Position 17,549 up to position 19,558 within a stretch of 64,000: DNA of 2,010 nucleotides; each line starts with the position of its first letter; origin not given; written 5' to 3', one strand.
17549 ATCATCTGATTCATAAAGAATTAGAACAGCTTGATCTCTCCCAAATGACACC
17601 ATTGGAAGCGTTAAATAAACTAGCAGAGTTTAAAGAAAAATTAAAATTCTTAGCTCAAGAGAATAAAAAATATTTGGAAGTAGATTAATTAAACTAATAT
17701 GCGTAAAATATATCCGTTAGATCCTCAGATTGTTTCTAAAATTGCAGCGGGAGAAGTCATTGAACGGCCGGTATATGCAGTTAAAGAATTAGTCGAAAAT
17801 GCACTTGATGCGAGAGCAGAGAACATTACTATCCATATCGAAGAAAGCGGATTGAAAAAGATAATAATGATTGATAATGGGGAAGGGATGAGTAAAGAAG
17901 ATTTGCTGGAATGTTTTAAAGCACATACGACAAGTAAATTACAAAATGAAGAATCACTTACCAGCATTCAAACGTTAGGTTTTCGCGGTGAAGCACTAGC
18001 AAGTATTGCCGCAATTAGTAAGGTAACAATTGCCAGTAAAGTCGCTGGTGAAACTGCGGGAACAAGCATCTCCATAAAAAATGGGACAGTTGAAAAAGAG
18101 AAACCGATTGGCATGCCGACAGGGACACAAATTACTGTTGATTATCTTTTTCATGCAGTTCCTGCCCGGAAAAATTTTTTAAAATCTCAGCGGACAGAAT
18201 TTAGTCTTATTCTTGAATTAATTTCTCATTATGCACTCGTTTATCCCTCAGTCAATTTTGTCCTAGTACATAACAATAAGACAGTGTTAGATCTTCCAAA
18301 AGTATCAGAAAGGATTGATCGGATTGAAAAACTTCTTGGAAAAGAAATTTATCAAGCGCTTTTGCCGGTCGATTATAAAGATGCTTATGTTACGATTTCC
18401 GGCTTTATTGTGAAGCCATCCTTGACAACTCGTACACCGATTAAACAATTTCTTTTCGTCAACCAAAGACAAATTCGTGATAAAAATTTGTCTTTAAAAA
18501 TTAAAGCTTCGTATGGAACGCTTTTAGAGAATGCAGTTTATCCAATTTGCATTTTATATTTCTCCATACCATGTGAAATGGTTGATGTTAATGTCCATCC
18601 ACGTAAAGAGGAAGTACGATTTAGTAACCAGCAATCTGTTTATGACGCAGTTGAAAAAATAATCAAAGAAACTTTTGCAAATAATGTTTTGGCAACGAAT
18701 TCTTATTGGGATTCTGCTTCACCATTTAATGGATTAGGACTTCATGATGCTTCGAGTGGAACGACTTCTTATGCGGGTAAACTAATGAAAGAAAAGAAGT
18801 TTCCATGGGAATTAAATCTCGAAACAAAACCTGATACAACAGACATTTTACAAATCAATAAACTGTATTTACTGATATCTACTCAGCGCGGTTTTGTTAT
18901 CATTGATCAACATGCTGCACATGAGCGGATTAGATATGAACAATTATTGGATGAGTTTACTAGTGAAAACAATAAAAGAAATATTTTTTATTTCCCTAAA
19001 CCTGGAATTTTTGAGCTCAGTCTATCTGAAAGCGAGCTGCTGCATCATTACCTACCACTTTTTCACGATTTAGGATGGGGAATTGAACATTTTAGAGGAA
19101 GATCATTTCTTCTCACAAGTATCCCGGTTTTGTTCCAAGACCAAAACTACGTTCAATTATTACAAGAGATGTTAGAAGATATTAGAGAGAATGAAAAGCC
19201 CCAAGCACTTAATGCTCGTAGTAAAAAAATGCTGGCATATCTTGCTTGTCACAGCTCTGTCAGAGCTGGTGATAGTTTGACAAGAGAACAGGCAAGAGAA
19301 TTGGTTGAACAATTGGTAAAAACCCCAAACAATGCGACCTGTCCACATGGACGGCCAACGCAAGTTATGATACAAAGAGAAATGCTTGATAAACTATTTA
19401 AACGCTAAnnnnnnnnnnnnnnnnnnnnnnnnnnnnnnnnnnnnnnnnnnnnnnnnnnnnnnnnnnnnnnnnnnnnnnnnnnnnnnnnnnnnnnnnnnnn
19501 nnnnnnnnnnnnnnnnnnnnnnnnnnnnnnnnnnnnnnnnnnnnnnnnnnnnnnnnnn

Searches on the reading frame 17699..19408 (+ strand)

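Call 37: search_protein_families(library=pfam, proteins=[window:17699-19408:+], max_evalue=0.001)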
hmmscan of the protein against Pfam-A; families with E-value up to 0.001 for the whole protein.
window:17699-19408:+ (569 aa): 4 families
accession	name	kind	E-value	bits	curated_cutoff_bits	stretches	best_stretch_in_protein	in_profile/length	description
PF01119.25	DNA_mis_repair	-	1.1e-34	119.1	26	1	209-326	1-118/119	DNA mismatch repair protein, C-terminal domain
PF08676.16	MutL_C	-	5e-33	114.2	25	1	384-527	2-142/142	MutL C terminal dimerisation domain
PF13589.12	HATPase_c_3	-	8.1e-18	65.2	25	1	26-139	5-118/137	Histidine kinase-, DNA gyrase B-, and HSP90-like ATPase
PF02518.31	HATPase_c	-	1.1e-07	32.7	26.4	1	23-87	5-67/111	Histidine kinase-, DNA gyrase B-, and HSP90-like ATPase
